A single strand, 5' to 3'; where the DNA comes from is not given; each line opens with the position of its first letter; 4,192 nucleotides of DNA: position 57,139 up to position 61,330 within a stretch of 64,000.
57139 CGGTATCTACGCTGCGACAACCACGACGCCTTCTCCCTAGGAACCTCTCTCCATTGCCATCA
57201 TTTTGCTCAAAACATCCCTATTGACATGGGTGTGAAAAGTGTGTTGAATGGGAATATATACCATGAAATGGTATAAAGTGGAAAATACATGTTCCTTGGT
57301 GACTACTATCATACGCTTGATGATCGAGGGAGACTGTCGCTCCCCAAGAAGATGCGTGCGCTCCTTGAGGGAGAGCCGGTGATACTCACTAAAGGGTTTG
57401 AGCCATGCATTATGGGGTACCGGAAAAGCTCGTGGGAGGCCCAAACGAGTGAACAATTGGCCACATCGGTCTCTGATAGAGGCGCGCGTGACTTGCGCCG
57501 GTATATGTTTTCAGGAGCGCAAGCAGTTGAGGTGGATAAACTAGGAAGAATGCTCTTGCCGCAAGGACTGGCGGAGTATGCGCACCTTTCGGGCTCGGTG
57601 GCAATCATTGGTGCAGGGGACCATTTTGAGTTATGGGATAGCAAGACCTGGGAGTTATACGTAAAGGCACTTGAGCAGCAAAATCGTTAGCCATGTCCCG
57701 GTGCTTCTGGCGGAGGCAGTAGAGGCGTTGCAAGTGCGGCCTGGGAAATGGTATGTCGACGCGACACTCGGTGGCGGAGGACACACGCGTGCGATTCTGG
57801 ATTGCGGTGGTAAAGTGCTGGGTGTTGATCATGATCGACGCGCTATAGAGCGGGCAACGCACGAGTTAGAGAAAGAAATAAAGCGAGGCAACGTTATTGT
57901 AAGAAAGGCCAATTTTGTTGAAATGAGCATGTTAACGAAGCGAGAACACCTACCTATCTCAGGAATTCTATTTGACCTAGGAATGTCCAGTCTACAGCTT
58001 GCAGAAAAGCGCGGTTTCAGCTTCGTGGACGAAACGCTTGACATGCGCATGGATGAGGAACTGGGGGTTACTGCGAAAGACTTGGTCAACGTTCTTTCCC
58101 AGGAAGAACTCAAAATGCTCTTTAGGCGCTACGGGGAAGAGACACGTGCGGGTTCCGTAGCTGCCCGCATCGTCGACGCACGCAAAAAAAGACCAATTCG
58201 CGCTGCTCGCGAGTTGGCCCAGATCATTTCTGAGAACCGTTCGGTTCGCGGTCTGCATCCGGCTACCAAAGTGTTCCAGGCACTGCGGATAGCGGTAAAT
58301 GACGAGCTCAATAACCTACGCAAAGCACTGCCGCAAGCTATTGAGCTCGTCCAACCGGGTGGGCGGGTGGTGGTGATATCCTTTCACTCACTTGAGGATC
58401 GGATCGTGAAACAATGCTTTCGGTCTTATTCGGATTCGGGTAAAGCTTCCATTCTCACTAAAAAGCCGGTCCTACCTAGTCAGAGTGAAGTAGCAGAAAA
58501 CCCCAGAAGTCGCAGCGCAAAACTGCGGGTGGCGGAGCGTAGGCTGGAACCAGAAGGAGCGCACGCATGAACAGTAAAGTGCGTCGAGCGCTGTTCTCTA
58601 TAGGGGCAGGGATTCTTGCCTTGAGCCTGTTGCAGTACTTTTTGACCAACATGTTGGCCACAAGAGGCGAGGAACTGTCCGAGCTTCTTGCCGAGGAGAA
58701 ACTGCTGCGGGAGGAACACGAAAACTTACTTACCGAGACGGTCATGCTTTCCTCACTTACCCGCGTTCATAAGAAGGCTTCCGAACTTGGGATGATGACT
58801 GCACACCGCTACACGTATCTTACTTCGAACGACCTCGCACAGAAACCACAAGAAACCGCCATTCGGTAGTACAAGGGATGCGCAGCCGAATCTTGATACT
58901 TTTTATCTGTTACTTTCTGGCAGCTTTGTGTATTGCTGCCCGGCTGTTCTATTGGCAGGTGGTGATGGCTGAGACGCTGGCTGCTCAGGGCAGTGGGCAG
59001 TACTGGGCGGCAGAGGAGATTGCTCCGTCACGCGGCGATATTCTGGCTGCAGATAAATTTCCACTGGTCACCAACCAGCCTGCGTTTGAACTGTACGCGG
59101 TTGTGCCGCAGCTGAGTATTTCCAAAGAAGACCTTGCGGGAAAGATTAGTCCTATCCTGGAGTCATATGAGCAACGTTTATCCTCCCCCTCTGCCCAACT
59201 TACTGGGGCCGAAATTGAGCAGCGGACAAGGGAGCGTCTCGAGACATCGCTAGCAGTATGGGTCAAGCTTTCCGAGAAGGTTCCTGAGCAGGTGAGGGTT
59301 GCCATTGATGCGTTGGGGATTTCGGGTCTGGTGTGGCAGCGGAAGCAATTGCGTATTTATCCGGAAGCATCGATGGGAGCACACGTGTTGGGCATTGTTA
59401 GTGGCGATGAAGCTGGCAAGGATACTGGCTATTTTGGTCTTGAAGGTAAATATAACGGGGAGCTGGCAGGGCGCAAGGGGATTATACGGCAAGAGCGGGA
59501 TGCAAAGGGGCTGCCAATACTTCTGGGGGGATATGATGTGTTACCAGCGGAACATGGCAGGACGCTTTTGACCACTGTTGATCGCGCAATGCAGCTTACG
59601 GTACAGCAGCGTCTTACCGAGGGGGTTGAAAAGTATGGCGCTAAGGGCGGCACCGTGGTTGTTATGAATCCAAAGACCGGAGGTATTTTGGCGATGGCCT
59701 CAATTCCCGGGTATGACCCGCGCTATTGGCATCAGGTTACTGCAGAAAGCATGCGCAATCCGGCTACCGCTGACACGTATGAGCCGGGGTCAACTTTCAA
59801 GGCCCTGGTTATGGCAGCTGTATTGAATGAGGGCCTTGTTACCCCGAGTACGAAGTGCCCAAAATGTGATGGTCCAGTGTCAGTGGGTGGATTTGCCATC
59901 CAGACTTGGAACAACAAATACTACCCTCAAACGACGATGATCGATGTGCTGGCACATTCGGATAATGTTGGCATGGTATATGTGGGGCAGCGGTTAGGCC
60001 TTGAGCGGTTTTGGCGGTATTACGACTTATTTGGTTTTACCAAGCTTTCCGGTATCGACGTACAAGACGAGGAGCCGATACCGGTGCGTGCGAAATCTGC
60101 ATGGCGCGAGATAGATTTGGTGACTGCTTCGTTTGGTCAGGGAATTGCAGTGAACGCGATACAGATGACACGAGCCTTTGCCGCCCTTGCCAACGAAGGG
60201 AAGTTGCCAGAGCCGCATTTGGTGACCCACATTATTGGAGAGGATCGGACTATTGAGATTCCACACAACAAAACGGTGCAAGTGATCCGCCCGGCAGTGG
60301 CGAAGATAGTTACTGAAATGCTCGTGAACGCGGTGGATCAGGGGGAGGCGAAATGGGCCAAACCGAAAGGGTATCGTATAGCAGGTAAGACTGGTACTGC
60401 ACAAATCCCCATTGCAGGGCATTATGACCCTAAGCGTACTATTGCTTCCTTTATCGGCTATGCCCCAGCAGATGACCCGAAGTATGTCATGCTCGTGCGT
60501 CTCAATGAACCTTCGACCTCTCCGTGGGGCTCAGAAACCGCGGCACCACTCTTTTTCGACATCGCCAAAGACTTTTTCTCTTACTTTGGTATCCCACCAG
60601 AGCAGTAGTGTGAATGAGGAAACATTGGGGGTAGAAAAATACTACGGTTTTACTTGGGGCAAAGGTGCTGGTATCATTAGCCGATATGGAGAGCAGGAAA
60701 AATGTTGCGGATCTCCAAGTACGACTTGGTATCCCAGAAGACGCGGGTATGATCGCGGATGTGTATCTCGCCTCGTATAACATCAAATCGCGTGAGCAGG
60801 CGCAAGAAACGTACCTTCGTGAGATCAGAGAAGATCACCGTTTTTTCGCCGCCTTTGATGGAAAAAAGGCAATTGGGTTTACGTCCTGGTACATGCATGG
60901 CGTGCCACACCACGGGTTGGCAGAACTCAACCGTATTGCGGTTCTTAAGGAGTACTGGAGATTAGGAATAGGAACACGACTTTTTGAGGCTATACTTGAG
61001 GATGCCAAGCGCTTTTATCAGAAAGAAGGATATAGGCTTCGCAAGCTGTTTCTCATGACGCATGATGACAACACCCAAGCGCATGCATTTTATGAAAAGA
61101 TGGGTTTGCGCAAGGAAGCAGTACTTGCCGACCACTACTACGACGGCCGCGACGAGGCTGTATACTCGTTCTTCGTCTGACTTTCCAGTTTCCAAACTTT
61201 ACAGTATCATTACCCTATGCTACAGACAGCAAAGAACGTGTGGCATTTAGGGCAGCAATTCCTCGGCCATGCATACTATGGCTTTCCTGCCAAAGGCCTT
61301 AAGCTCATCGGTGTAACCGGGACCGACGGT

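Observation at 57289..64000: Strongly condensed division/cell-wall cluster with non-canonical insertions: GNAT between ftsI and murE, a truncated MurE-like ligase, and a GlmU-uridylyltransferase-only gene between murE and murC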

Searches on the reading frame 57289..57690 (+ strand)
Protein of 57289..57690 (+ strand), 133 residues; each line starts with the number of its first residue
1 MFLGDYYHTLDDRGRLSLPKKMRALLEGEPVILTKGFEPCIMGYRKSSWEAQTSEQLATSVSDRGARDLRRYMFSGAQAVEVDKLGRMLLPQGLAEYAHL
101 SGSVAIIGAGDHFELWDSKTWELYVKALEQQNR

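Call 7: search_protein_families(library=pfam, proteins=[window:57289-57690:+], max_evalue=0.01)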
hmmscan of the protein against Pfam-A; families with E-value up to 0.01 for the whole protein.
window:57289-57690:+ (133 aa): 1 family
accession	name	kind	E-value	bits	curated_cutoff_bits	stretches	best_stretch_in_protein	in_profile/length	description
PF02381.23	MraZ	-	4.5e-31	107.1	23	2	73-131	1-59/72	MraZ protein, putative antitoxin-like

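Call 8: search_protein_families(library=ncbifam, proteins=[window:57289-57690:+], max_evalue=0.01)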
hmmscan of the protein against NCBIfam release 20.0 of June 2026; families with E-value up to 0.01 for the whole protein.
window:57289-57690:+ (133 aa): 7 families
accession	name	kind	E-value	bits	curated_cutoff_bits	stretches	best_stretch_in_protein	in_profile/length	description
TIGR00242.1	TIGR00242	equivalog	1e-33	116.3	98.35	1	1-129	1-129/144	division/cell wall cluster transcriptional repressor MraZ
NF001482.0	PRK00326.3-4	equivalog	1e-17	64.3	168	1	1-126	1-142/160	division/cell wall cluster transcriptional repressor MraZ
NF001477.0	PRK00326.2-4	equivalog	5.2e-17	62.2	162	1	1-122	3-128/155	division/cell wall cluster transcriptional repressor MraZ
NF001476.0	PRK00326.2-2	equivalog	7.7e-17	61.4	162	1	1-124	4-138/163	division/cell wall cluster transcriptional repressor MraZ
NF001475.0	PRK00326.2-1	equivalog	4.8e-09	36.3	257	1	1-128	3-134/149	division/cell wall cluster transcriptional repressor MraZ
NF001483.0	PRK00326.3-5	equivalog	5.2e-09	36.5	239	1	2-122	3-128/155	division/cell wall cluster transcriptional repressor MraZ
NF040962.1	near_HgcAB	equivalog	0.0029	17.4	70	0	9-24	9-24/70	HgcAB-associated protein HgcC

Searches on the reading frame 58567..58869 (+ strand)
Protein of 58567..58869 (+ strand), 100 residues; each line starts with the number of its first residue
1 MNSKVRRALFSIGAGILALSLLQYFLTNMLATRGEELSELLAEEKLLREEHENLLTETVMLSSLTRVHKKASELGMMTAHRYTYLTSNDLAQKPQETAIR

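Call 7: search_protein_families(library=pfam, proteins=[window:58567-58869:+], max_evalue=0.01)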
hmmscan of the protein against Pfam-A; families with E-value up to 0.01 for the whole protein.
window:58567-58869:+ (100 aa): 1 family
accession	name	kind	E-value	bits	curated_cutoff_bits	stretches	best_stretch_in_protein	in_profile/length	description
PF04999.18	FtsL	-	0.0016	18.9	22.9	1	34-78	41-86/97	Cell division protein FtsL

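Call 8: search_protein_families(library=ncbifam, proteins=[window:58567-58869:+], max_evalue=0.01)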
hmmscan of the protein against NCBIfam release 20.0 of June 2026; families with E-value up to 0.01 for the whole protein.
window:58567-58869:+ (100 aa): 1 family
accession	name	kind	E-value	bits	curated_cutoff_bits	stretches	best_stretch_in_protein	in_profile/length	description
NF053549.1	FtsL_Actino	equivalog_domain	5.9e-06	26.1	55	1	16-86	10-81/83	cell division protein FtsL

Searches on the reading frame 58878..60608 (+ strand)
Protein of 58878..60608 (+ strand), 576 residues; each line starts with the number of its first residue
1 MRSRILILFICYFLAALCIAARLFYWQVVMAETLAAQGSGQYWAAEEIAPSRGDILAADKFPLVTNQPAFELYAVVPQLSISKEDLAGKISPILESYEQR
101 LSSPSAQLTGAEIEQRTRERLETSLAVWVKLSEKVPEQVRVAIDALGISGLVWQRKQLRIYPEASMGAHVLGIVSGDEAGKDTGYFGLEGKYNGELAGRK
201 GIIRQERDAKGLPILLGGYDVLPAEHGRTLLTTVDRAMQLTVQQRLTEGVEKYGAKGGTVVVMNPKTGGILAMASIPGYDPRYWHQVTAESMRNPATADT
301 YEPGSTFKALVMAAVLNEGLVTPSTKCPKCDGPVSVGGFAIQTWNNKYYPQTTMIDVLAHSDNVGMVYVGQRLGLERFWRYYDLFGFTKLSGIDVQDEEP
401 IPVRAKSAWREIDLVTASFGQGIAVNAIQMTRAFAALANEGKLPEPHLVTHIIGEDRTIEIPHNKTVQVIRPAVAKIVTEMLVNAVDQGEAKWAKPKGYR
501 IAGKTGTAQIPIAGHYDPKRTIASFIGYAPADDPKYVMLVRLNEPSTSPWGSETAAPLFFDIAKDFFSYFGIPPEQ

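Call 7: search_protein_families(library=pfam, proteins=[window:58878-60608:+], max_evalue=0.01)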
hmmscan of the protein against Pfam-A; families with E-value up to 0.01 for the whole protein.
window:58878-60608:+ (576 aa): 3 families
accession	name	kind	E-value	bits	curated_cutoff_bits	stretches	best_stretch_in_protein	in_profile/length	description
PF00905.27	Transpeptidase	-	3.2e-67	227.3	22.1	1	258-563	1-298/299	Penicillin binding protein transpeptidase domain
PF03717.20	PBP_dimer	-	2.2e-16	61.2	24.4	1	48-212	2-174/180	Penicillin-binding Protein dimerisation domain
PF13354.11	Beta-lactamase2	-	0.00075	19.3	22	1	300-507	20-189/214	Beta-lactamase enzyme family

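Call 8: search_protein_families(library=ncbifam, proteins=[window:58878-60608:+], max_evalue=0.01)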
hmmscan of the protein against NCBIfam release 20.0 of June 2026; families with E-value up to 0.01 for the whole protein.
window:58878-60608:+ (576 aa): 28 families (the best 25 are shown)
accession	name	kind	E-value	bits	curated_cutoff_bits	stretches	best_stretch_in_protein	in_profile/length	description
TIGR02214.1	spoVD_pbp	equivalog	4e-103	345.9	688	1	6-575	3-563/636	stage V sporulation protein D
TIGR03423.1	pbp2_mrdA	equivalog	9.7e-85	285.3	455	1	4-567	2-591/593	penicillin-binding protein 2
NF053573.1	PBP2_PenA_Neis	exception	1.5e-62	212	1105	1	3-574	26-568/572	peptidoglycan D,D-transpeptidase PBP2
NF038271.1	strep_PBP2X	exception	3.7e-50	170.9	1050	1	34-546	55-594/750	penicillin-binding protein PBP2X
NF011685.0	PRK15105.1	subfamily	4.3e-49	167.6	737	1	4-567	23-558/588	peptidoglycan glycosyltransferase FtsI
TIGR02074.1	PBP_1a_fam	subfamily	2.6e-38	132.1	508.75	1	225-532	221-510/535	PBP1A family penicillin-binding protein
NF008061.0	PRK10795.1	equivalog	4.3e-31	108.2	962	1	4-510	21-551/634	peptidoglycan DD-transpeptidase MrdA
NF051842.1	PBP4_5_Efaec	equivalog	3.2e-30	105.1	700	1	51-548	164-650/668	penicillin-binding protein PBP4(5)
NF051885.1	tranpepglycosPbpC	equivalog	1.6e-24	86.5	900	1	230-509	294-545/632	multimodular transpeptidase-transglycosylase PbpC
NF038276.1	strep_PBP2A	exception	4.5e-22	78.1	1100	1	255-532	352-612/716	penicillin-binding protein PBP2A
NF038278.1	strep_PBP2B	exception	1.2e-16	60.4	975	1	233-540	318-650/678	penicillin-binding protein PBP2B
TIGR02073.1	PBP_1c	equivalog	6.1e-15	54.8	494.2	1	230-564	244-541/728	penicillin-binding protein 1C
NF000406.1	MECB_PBP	exception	3.1e-12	45.7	1450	1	226-531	320-629/674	PBP2a family beta-lactam-resistant peptidoglycan transpeptidase MecB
NF033378.1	MECD_PBP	exception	1.2e-11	43.7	1450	1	183-538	280-638/678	PBP2a family beta-lactam-resistant peptidoglycan transpeptidase MecD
NF038272.1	strep_PBP1A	exception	3e-10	39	1075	1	340-509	405-560/658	penicillin-binding protein PBP1A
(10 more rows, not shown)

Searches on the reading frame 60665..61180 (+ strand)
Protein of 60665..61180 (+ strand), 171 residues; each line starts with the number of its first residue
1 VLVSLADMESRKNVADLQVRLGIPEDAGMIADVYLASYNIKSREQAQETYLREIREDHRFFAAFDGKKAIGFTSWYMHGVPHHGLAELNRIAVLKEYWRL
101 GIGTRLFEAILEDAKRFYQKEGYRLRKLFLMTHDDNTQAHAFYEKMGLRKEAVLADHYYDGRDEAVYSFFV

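Call 7: search_protein_families(library=pfam, proteins=[window:60665-61180:+], max_evalue=0.01)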
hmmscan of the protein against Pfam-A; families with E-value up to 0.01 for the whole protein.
window:60665-61180:+ (171 aa): 5 families
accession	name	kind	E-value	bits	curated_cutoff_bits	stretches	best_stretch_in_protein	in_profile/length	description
PF00583.31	Acetyltransf_1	-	6e-18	65.7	20.7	1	42-147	17-115/116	Acetyltransferase (GNAT) family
PF13508.13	Acetyltransf_7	-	1.1e-14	55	27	1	57-147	2-81/84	Acetyltransferase (GNAT) domain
PF13673.13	Acetyltransf_10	-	5.6e-08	33.3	23.6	1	48-149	20-108/128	Acetyltransferase (GNAT) domain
PF13302.13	Acetyltransf_3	-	1.6e-06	29.3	25.4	1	41-149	32-138/138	Acetyltransferase (GNAT) domain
PF08445.16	FR47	-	0.00011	22.6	22.1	1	85-151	21-80/86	FR47-like protein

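Call 8: search_protein_families(library=ncbifam, proteins=[window:60665-61180:+], max_evalue=0.01)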
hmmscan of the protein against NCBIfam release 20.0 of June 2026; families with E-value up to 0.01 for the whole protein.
window:60665-61180:+ (171 aa): 16 families
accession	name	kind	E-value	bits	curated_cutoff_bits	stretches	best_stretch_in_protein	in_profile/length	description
TIGR01575.1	rimI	equivalog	9.9e-14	51.6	86.4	1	34-165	9-129/132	ribosomal protein S18-alanine N-acetyltransferase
NF040503.1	resist_ArsN1a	equivalog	4.2e-05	23.3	170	1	36-157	25-142/159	arsinothricin resistance N-acetyltransferase ArsN1 family A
NF053587.1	SpmdActasePaiA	equivalog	5.5e-05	23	250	1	86-164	91-161/172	spermidine/spermine N(1)-acetyltransferase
TIGR03448.1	mycothiol_MshD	equivalog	0.00011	21.6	163.1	1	57-150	198-287/294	mycothiol synthase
NF002959.0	PRK03624.1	equivalog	0.00016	21.4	124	1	77-154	65-135/147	GNAT family acetyltransferase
NF040501.1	resist_ArsN2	equivalog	0.00036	20.1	125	1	57-149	23-102/133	arsenic resistance N-acetyltransferase ArsN2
NF007025.1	PRK09491.1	equivalog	0.00041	20.3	173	1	86-166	63-139/145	ribosomal protein S18-alanine N-acetyltransferase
NF005840.0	PRK07757.1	equivalog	0.00043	20.2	154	1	59-148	43-118/153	N-acetyltransferase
NF033693.0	AAC_6p_Ie_fam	exception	0.00068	19.8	340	1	95-167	105-173/179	AAC(6')-Ie family aminoglycoside N-acetyltransferase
TIGR03585.1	PseH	equivalog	0.0012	19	93.1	1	84-165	64-151/156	UDP-4-amino-4,6-dideoxy-N-acetyl-beta-L-altrosamine N-acetyltransferase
NF000507.1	AAC_6p_Ie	exception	0.0019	18.2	450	1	95-167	105-173/201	aminoglycoside N-acetyltransferase AAC(6')-Ie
TIGR03103.1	trio_acet_GNAT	equivalog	0.0023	16.5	569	1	77-155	148-219/547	N-acetylglutaminylglutamine synthetase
NF000360.1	sat4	exception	0.0028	17.8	380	1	82-158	93-163/180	streptothricin N-acetyltransferase Sat4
NF005921.0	PRK07922.1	equivalog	0.0046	16.6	180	1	78-147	65-128/170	amino-acid N-acetyltransferase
NF000431.1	AAC_6p_Ian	exception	0.0072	15.8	400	0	94-158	102-161/190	aminoglycoside N-acetyltransferase AAC(6')-Ian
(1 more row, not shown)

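Call 41: search_solved_structures(query=window:60665-61180:+, show_alignments=0, max_evalue=0.001)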
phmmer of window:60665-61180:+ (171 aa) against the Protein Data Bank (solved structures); distinct sequences matched with E-value up to 0.001: 9.
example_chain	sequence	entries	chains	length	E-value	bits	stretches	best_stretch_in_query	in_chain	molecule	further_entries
6ag5_A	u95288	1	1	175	6.6e-08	35.9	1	86-164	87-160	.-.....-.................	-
6ag4_A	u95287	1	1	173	1.1e-07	35.2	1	90-164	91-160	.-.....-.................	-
4lx9_A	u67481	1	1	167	1.3e-07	34.9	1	89-164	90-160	ARCHAEAL AMINO-TERMINAL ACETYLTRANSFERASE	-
2x7b_A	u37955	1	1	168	1.3e-07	34.9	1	89-164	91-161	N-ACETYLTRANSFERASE SSO0209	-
4r3k_A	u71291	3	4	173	1.4e-07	34.8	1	89-164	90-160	Uncharacterized N-acetyltransferase SSO0209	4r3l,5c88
1q2y_A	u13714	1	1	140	0.0001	25.6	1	40-149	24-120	similar to hypothetical proteins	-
7l1k_A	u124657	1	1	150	0.00012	25.3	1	61-167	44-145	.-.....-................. 30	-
2ge3_A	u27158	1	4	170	0.00028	24.1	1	44-156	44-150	probable acetyltransferase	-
6yug_A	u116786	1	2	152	0.00039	23.6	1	28-118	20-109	Diamine acetyltransferase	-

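Call 47: find_homologous_proteins(query=window:60665-61180:+)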
Query window:60665-61180:+ (171 aa): 12 proteins with E <= 0.001 among 84 candidates.
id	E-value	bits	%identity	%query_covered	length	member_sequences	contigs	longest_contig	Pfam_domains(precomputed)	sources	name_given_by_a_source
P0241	5.5e-105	366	100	96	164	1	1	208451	PF13673.14,PF13302.14,PF13508.14,PF00583.32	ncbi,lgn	-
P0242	8.0e-58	213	58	92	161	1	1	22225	PF13673.14,PF13508.14,PF00583.32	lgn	-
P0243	2.9e-56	208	60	91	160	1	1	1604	PF13508.14,PF00583.32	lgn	-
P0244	2.9e-53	198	57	91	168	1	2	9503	PF13673.14,PF13508.14,PF00583.32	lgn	-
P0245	8.7e-49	184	56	90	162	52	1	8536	PF13302.14,PF13508.14,PF00583.32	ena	-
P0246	2.1e-47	179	55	89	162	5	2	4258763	PF13673.14,PF13302.14,PF13508.14,PF00583.32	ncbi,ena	-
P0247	1.2e-46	177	55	90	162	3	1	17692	PF13508.14,PF00583.32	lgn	-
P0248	2.9e-46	175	54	90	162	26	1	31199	PF13673.14,PF13302.14,PF13508.14,PF13527.14,PF00583.32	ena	-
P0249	1.5e-45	173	52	91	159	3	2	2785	PF13508.14,PF00583.32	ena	-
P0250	1.4e-44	170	53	91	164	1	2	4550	PF13673.14,PF13508.14,PF00583.32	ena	-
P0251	3.2e-36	143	45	89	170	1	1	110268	PF13673.14,PF13302.14,PF13508.14,PF08445.17,PF13527.14,PF00583.32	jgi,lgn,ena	jgi:ribosomal protein S18 acetylase RimI-like enzyme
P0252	1.2e-27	115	44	89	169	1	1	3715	PF13508.14,PF00583.32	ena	-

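Call 48: find_encoding_contigs(protein=P0246, flank=5000, max_places=3)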
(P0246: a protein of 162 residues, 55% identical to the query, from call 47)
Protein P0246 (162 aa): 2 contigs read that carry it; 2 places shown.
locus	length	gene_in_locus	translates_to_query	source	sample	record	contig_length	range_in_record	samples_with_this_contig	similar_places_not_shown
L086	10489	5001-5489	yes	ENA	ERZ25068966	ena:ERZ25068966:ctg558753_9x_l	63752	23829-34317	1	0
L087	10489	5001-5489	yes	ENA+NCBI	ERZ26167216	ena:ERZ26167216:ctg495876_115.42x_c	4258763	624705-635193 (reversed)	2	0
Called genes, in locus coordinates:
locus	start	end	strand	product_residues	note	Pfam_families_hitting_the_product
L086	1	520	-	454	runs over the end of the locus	PF00890:FAD_binding_2, PF01266:DAO (faint), PF03486:HI0933_like, PF12831:FAD_oxidored, PF13450:NAD_binding_8 (weak)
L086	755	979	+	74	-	-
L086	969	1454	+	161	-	PF01850:PIN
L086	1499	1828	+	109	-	-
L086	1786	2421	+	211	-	-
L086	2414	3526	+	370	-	PF01408:GFO_IDH_MocA, PF22725:GFO_IDH_MocA_C3, PF02894:GFO_IDH_MocA_C (weak)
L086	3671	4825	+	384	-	PF00497:SBP_bac_3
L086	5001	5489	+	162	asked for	PF13302:Acetyltransf_3 (weak), PF00583:Acetyltransf_1, PF13673:Acetyltransf_10 (faint), PF13508:Acetyltransf_7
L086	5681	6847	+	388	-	PF01408:GFO_IDH_MocA, PF03447:NAD_binding_3 (weak)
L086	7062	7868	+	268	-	PF01073:3Beta_HSD, PF01370:Epimerase, PF02719:Polysacc_synt_2 (faint), PF13460:NAD_binding_10 (weak), PF16363:GDP_Man_Dehyd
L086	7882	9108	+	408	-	PF25852:DUF6242_C (faint), PF02012:BNR (faint), PF13088:BNR_2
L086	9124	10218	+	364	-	PF01408:GFO_IDH_MocA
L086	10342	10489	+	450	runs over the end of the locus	PF01053:Cys_Met_Meta_PP (weak), PF01041:DegT_DnrJ_EryC1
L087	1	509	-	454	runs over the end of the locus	PF00890:FAD_binding_2, PF01266:DAO (weak), PF03486:HI0933_like, PF12831:FAD_oxidored, PF13450:NAD_binding_8 (weak)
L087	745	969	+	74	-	-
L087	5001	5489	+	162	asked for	PF13302:Acetyltransf_3 (weak), PF00583:Acetyltransf_1, PF13673:Acetyltransf_10 (faint), PF13508:Acetyltransf_7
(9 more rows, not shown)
